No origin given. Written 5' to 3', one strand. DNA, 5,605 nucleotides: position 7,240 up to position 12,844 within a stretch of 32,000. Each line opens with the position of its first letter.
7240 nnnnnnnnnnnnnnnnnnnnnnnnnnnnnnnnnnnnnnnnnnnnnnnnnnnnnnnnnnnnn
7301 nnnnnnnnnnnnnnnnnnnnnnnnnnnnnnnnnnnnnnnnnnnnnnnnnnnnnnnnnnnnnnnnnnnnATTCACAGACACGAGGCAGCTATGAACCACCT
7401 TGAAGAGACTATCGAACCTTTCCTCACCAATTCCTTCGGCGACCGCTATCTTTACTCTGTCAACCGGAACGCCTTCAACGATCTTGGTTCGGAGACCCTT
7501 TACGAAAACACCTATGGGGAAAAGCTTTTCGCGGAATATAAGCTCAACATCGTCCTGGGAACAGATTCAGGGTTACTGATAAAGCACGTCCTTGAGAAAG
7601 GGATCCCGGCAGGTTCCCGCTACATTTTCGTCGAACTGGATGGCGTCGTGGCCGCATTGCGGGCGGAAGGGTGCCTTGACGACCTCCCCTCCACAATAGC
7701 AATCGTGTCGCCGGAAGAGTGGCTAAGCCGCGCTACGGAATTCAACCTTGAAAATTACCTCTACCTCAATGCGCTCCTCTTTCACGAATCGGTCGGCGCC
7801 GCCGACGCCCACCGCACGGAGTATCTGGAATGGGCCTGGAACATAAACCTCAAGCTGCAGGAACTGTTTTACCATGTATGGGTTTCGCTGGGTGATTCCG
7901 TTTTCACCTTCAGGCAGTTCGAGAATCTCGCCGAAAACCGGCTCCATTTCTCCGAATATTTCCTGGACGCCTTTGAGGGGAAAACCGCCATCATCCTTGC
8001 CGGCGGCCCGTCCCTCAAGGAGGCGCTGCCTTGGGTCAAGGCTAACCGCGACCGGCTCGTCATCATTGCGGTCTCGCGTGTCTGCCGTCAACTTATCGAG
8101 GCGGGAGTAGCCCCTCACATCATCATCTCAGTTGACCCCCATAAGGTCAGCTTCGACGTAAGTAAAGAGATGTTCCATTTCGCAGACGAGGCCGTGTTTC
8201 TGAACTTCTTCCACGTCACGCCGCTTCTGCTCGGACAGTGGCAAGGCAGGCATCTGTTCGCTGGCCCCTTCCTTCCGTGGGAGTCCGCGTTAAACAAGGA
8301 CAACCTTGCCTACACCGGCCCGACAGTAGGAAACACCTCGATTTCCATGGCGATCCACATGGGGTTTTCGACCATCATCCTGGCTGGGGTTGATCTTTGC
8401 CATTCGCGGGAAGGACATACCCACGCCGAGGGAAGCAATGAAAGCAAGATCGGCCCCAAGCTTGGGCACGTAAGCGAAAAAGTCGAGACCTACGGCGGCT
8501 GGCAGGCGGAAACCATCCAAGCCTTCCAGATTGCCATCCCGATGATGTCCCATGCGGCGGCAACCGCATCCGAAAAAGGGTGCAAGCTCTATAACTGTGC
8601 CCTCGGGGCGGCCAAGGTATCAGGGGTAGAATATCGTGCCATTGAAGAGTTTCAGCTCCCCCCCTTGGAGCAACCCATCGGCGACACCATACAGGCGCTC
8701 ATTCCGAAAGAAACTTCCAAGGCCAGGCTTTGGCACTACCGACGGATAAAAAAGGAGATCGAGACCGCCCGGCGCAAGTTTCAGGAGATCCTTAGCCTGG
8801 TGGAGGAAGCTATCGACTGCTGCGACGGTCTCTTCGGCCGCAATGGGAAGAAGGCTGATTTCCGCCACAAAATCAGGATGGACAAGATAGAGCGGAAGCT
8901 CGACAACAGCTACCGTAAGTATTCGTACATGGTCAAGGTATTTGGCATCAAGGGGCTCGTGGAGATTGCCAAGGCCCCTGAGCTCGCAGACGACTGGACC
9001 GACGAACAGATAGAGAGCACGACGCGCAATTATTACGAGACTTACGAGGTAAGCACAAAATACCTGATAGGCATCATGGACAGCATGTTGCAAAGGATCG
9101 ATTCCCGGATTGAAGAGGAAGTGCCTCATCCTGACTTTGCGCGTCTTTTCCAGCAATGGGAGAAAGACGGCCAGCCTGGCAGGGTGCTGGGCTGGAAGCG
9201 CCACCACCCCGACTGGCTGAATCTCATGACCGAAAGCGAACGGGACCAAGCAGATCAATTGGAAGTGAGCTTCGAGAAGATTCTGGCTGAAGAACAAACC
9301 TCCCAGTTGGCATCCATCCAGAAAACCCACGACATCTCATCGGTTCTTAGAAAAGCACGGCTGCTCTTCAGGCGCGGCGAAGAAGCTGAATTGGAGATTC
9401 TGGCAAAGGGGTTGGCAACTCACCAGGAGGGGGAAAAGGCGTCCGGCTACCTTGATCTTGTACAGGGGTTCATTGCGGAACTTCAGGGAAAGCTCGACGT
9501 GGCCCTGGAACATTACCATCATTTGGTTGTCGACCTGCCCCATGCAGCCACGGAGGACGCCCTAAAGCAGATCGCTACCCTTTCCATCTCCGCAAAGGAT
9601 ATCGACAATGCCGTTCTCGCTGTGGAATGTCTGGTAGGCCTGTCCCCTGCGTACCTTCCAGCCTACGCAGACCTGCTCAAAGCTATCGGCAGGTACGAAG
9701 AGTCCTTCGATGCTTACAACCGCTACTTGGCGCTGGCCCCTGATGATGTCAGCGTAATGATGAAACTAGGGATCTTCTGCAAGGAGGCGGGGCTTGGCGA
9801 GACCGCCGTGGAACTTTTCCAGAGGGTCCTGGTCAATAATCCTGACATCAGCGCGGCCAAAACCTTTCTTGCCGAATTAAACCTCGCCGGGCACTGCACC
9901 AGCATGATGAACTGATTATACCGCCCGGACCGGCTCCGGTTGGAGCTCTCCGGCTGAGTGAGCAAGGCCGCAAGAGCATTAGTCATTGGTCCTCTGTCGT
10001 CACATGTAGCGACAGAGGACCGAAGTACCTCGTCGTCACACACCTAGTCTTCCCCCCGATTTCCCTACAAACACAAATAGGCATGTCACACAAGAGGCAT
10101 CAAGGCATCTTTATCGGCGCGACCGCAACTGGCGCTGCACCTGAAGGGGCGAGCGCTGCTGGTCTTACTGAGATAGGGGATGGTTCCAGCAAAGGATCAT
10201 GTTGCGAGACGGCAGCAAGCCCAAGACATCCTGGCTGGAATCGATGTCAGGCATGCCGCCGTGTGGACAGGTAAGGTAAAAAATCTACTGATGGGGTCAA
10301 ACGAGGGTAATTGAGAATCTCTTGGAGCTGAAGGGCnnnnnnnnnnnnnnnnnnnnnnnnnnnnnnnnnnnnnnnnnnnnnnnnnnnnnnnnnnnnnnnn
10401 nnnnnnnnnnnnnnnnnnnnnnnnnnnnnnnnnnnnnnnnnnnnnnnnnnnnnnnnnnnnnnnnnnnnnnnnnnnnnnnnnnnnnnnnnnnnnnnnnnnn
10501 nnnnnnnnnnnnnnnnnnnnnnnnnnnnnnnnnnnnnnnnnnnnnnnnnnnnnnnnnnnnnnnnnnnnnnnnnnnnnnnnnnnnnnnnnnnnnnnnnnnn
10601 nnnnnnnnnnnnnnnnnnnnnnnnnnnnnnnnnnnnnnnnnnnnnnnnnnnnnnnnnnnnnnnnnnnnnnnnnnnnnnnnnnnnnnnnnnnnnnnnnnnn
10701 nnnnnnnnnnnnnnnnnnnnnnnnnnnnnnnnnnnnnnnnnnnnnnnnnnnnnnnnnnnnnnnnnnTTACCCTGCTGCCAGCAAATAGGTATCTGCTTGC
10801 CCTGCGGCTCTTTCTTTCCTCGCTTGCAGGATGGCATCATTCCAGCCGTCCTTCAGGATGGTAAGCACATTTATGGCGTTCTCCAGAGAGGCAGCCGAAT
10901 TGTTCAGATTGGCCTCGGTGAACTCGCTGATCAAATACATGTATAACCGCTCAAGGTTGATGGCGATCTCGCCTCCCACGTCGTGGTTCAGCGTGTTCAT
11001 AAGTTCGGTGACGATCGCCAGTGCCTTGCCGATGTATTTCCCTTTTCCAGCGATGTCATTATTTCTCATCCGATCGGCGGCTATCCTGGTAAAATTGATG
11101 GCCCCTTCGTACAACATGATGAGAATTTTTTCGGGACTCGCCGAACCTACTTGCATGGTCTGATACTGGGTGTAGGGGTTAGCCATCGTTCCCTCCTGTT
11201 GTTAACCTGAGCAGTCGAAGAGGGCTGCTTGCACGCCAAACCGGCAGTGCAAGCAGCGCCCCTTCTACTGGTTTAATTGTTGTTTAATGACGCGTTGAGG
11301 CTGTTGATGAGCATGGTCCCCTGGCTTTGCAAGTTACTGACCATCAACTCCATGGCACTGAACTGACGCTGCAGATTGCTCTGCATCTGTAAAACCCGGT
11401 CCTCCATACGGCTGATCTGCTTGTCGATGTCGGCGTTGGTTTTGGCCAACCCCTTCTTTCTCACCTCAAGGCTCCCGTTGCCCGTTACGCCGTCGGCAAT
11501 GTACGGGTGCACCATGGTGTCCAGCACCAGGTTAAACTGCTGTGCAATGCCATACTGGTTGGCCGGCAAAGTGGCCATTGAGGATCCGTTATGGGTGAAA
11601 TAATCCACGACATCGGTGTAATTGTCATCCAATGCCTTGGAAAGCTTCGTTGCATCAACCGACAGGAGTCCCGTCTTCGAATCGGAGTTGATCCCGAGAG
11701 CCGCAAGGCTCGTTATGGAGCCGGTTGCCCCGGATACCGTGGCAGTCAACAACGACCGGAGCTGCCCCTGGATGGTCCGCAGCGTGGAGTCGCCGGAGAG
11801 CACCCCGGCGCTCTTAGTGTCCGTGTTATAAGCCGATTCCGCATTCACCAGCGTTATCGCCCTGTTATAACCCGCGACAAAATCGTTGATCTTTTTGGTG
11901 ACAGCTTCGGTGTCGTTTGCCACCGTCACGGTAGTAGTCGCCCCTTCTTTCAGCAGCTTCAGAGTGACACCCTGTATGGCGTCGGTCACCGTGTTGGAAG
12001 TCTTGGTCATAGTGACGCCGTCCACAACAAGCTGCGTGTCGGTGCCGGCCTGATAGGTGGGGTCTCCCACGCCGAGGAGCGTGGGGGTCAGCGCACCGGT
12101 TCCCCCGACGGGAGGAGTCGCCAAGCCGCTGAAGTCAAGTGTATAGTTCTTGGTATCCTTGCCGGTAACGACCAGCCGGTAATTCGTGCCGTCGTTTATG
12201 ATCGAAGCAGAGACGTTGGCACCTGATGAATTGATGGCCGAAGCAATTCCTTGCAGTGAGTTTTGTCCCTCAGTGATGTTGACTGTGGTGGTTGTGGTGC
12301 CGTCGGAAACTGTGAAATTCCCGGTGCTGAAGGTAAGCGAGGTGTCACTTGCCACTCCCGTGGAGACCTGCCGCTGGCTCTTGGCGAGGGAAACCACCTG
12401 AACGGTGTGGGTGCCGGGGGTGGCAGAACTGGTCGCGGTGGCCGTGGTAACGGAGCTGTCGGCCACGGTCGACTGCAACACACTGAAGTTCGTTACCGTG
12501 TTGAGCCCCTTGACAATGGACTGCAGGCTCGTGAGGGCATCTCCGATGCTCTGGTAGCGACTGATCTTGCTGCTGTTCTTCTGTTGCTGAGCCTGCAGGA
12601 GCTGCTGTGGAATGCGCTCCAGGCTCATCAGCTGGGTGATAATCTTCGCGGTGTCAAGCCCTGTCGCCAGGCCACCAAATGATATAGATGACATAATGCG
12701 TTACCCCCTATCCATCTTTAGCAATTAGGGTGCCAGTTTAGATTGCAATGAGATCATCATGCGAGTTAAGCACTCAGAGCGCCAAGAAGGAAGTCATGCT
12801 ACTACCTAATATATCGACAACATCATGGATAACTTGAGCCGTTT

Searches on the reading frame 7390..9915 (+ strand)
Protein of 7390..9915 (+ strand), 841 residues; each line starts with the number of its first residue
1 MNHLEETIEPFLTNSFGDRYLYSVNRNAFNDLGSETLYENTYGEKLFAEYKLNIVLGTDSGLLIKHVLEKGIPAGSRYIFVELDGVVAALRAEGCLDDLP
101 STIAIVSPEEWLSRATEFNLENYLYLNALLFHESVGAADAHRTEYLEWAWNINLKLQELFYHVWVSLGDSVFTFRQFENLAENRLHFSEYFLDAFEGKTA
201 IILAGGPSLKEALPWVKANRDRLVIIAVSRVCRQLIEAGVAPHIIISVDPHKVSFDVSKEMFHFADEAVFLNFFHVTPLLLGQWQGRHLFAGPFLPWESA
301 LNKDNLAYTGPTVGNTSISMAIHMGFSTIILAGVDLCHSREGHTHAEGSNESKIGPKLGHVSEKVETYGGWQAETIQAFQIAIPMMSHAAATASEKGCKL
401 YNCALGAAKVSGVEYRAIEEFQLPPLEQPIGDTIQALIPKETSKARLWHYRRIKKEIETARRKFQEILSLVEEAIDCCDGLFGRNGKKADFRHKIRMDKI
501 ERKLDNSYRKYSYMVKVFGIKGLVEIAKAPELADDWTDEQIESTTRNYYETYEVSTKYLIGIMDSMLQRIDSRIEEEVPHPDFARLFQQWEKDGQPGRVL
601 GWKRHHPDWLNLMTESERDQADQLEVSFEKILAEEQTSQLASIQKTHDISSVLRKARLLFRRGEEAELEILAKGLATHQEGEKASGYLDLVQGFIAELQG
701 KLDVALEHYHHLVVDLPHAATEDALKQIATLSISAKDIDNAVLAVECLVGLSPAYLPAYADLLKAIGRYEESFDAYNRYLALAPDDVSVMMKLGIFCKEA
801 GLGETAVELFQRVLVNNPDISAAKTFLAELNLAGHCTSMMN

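Call 4: search_protein_families(library=pfam, proteins=[window:7390-9915:+])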
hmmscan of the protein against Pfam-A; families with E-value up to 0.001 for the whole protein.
window:7390-9915:+ (841 aa): 4 families
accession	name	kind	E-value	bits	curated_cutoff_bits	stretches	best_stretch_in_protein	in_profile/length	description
PF01973.23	MptE-like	-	5.8e-47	160.1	34.6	1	175-340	2-170/171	6-hydroxymethylpterin diphosphokinase MptE-like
PF13428.12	TPR_14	-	4.6e-07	30.3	23.5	1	755-794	3-42/44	Tetratricopeptide repeat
PF07719.23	TPR_2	-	1e-05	25.7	27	0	760-786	8-34/34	Tetratricopeptide repeat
PF24575.1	TPR_Slam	-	0.00024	21.9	35.2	0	758-795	52-89/104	Surface lipoprotein assembly modifier, N-terminal TPR repeats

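Call 5: search_protein_families(library=ncbifam, proteins=[window:7390-9915:+])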
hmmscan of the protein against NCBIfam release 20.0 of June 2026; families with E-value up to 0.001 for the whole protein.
window:7390-9915:+ (841 aa): 3 families
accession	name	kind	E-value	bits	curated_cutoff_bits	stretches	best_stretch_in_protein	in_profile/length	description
NF050051.1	FlagModPseD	domain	4.1e-19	68.6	670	1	197-510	227-553/640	flagellin modification protein PseD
NF040959.1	MamA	equivalog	0.00041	19.8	200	0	766-827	50-111/204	magnetosome protein MamA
TIGR02917.1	PEP_TPR_lipo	equivalog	0.00063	17.7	312.2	0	645-832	529-714/899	XrtA/PEP-CTERM system TPR-repeat protein PrsT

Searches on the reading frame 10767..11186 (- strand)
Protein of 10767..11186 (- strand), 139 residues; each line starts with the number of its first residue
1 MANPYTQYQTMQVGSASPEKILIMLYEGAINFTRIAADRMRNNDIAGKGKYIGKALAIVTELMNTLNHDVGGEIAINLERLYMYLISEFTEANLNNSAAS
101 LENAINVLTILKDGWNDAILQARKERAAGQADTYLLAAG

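Call 9: search_protein_families(library=pfam, proteins=[window:10767-11186:-])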
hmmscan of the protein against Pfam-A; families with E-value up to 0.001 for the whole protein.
window:10767-11186:- (139 aa): 1 family
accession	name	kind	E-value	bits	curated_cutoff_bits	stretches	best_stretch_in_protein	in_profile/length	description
PF02561.19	FliS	-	9.8e-38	129.4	26.7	1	5-118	1-114/115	Flagellar protein FliS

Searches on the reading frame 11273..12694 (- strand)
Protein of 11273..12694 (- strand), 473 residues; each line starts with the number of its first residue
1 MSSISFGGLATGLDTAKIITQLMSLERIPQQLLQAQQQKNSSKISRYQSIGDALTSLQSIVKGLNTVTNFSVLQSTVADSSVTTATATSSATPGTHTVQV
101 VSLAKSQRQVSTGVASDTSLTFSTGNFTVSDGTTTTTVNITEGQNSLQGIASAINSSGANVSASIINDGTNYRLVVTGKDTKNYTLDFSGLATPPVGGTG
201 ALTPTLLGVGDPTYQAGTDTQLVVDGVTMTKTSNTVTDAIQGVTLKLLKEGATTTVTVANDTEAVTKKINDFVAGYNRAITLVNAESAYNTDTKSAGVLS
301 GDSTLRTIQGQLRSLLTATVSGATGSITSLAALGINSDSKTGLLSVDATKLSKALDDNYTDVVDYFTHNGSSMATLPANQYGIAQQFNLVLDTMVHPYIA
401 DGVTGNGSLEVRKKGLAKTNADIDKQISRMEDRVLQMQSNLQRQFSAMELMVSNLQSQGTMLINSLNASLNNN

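Call 9: search_protein_families(library=pfam, proteins=[window:11273-12694:-])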
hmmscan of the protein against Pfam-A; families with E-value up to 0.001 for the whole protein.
window:11273-12694:- (473 aa): 2 families
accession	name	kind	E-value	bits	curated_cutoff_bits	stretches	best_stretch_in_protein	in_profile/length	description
PF07195.17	FliD_C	-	2.7e-53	181.3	25.4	1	217-456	1-235/236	Flagellar hook-associated protein 2 C-terminus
PF02465.23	FliD_N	-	4e-23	82.3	24.8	1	11-107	1-97/97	Flagellar hook-associated protein 2 N-terminus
